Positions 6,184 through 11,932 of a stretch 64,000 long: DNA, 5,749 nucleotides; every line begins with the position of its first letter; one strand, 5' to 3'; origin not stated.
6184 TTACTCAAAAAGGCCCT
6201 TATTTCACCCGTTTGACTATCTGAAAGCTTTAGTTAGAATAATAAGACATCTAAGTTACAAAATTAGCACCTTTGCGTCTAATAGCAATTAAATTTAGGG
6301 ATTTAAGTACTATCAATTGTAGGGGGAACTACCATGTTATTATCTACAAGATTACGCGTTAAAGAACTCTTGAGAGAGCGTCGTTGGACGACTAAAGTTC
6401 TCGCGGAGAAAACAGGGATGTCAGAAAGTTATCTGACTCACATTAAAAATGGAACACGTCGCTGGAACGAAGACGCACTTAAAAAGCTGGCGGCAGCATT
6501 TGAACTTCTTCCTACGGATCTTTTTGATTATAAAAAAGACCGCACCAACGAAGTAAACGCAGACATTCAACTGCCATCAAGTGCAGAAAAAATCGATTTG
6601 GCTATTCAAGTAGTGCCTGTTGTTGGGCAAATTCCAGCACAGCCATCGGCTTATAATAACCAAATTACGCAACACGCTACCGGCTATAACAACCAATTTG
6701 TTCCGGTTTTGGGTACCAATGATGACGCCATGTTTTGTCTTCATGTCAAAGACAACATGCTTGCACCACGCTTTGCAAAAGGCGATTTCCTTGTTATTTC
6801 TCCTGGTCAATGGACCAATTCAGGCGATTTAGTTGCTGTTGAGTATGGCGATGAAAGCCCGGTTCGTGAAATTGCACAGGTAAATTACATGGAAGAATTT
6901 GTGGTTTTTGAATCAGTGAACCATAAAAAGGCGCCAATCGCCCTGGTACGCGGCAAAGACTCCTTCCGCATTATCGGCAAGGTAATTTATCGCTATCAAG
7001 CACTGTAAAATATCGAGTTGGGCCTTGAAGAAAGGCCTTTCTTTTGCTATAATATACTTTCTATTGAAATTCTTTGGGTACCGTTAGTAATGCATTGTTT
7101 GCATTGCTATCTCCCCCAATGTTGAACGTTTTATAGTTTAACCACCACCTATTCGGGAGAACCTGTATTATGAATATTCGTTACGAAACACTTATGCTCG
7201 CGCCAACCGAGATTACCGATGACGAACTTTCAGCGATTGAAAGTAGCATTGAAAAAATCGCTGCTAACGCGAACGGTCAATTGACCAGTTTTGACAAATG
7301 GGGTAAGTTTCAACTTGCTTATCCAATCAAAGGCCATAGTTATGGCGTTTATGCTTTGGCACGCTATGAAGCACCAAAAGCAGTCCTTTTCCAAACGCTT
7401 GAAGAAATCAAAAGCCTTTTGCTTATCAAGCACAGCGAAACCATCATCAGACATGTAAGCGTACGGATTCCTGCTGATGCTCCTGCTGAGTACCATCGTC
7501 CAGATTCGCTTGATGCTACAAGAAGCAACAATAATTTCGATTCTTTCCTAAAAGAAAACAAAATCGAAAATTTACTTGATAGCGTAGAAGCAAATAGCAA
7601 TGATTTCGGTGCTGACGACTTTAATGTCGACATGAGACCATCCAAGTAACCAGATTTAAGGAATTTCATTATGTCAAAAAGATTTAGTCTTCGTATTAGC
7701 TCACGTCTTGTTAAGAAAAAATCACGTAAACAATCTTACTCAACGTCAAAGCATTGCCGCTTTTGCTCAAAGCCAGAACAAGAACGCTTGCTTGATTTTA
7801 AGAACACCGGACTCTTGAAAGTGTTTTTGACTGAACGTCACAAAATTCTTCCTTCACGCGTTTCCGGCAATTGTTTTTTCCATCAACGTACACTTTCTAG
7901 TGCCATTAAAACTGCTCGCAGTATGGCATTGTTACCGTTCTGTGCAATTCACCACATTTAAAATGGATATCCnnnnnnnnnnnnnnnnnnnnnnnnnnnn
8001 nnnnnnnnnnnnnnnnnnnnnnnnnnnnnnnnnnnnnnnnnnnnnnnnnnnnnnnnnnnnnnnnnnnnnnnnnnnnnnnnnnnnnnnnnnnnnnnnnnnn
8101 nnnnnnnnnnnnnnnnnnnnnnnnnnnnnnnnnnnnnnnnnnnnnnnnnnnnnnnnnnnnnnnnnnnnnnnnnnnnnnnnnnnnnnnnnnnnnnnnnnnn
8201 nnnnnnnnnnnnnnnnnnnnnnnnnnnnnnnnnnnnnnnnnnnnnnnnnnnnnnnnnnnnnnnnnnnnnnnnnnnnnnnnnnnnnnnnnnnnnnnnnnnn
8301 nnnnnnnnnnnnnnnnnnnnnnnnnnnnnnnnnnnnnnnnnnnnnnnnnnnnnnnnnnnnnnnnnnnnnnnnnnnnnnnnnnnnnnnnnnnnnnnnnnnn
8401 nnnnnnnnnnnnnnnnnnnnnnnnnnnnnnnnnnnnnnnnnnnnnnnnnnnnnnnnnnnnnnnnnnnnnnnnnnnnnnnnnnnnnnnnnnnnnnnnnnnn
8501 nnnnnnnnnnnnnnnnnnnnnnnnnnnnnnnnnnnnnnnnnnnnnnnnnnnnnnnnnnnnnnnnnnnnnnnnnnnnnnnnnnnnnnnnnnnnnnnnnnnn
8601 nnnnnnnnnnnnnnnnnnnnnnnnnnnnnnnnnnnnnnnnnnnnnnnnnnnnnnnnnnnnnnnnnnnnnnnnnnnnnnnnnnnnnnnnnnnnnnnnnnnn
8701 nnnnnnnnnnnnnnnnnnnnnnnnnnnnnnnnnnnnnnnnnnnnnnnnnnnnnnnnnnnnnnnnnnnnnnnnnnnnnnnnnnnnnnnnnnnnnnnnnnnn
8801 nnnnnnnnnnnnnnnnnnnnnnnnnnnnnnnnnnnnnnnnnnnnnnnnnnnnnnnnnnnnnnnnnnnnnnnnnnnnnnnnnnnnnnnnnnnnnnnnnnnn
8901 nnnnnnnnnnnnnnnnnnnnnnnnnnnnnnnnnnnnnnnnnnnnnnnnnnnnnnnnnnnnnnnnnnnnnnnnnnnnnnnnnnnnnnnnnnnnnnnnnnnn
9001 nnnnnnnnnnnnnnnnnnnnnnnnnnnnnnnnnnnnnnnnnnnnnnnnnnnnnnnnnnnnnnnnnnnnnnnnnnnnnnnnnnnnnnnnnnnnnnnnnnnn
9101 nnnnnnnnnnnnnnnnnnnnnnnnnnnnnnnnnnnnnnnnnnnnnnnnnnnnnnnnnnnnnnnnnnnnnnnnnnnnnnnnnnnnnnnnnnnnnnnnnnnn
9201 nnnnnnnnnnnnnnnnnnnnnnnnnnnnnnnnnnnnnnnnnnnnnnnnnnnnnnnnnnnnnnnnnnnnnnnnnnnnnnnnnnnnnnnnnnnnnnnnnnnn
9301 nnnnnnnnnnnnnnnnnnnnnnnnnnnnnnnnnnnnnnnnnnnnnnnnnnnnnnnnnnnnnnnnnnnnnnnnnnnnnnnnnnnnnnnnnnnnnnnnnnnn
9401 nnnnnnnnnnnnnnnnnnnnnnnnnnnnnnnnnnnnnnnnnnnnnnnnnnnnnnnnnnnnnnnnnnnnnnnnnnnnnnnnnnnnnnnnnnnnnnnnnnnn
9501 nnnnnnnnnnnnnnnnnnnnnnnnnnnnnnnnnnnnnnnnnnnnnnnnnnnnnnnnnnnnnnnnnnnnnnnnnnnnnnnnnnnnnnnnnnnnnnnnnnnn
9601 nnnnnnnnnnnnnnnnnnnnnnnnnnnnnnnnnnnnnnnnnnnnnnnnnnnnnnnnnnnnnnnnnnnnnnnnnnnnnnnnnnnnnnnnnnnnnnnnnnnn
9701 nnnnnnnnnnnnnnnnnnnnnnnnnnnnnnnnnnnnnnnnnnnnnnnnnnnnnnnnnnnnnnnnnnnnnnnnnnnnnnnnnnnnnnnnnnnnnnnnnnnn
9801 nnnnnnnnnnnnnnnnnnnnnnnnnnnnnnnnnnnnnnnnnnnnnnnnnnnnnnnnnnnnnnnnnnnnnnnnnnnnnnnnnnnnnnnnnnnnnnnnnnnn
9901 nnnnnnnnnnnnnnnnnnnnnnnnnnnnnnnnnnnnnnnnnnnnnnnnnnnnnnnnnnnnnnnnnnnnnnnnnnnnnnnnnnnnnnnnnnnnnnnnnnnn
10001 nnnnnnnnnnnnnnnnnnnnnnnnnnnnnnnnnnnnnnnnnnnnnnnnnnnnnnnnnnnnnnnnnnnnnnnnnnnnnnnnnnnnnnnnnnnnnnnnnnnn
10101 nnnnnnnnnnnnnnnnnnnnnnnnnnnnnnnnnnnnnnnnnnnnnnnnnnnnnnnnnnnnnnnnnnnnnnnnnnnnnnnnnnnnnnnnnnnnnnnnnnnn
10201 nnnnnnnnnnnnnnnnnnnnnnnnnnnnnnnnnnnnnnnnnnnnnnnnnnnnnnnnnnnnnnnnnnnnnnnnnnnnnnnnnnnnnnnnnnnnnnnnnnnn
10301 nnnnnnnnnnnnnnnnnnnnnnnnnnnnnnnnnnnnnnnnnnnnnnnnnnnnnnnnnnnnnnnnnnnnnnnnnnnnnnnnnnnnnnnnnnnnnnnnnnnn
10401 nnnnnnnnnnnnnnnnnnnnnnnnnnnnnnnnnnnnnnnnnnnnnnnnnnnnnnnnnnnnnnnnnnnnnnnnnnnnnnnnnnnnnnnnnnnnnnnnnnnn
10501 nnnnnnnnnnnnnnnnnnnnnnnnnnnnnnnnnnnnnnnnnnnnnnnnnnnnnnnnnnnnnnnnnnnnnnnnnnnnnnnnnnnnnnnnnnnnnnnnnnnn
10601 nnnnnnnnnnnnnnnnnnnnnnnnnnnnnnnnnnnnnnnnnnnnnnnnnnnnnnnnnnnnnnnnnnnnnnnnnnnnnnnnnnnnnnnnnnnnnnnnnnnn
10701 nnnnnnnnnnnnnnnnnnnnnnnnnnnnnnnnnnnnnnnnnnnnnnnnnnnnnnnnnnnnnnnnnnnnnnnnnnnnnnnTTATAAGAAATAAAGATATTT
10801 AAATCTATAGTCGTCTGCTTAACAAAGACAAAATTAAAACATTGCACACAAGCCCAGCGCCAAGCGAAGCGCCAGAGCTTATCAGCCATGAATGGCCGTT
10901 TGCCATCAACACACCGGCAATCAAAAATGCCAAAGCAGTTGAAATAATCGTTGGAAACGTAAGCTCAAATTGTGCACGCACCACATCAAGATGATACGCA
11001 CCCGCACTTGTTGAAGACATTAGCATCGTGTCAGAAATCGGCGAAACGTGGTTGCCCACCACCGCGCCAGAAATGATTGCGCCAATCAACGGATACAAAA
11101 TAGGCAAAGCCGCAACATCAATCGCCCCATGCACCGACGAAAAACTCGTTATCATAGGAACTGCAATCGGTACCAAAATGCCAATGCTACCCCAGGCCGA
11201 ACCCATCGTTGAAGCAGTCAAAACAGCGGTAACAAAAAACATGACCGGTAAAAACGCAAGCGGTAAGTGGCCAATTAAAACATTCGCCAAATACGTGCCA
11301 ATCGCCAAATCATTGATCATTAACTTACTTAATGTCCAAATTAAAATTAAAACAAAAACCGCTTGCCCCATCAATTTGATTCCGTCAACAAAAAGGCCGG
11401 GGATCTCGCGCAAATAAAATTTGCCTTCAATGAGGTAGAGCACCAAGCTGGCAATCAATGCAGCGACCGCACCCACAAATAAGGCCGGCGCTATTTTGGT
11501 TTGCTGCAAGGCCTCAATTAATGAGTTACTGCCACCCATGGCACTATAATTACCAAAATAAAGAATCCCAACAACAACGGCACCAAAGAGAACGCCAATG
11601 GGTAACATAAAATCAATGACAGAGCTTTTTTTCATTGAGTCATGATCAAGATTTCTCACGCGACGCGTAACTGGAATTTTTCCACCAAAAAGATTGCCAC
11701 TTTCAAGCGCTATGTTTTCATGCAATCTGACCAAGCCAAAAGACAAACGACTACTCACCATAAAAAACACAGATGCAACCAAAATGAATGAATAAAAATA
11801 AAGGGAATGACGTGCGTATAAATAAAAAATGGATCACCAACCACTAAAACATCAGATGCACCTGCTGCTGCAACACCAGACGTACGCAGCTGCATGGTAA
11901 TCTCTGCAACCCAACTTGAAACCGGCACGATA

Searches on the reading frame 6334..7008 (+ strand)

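Call 88: search_protein_families(library=pfam, proteins=[window:6334-7008:+], max_evalue=0.0001)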
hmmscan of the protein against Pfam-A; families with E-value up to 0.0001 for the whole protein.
window:6334-7008:+ (224 aa): 5 families
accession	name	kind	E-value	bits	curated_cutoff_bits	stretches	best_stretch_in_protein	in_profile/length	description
PF00717.28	Peptidase_S24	-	2.6e-11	43.7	23.3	1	95-218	1-116/116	Peptidase S24-like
PF13443.12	HTH_26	-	1.6e-10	41.5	22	1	9-69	2-63/63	Cro/C1-type HTH DNA-binding domain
PF12844.13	HTH_19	-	7.1e-08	32.7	30.2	1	8-65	3-60/64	Helix-turn-helix domain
PF01381.28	HTH_3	-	1.4e-07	31.9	23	1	9-58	1-50/55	Helix-turn-helix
PF13560.12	HTH_31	-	8.1e-07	29.7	27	1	13-60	9-58/64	Helix-turn-helix domain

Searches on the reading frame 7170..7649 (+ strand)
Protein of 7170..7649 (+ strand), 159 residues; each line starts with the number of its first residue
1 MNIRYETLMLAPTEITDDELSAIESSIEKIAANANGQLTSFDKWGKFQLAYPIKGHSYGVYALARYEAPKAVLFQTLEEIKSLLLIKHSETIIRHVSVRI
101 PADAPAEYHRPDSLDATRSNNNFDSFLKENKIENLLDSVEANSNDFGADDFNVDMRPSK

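Call 88: search_protein_families(library=pfam, proteins=[window:7170-7649:+], max_evalue=0.0001)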
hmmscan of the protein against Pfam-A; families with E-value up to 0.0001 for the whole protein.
window:7170-7649:+ (159 aa): 1 family
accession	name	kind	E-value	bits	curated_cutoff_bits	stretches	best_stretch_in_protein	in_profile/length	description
PF01250.22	Ribosomal_S6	-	1.7e-15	57.4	27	1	4-99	1-90/90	Ribosomal protein S6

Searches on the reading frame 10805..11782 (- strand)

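Call 88: search_protein_families(library=pfam, proteins=[window:10805-11782:-], max_evalue=0.0001)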
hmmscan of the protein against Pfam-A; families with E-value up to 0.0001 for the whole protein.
window:10805-11782:- (325 aa): 1 family
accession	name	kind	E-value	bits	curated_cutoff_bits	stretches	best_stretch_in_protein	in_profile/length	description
PF03553.21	Na_H_antiporter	-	3.6e-33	115.5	23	1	4-290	52-302/303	Na+/H+ antiporter family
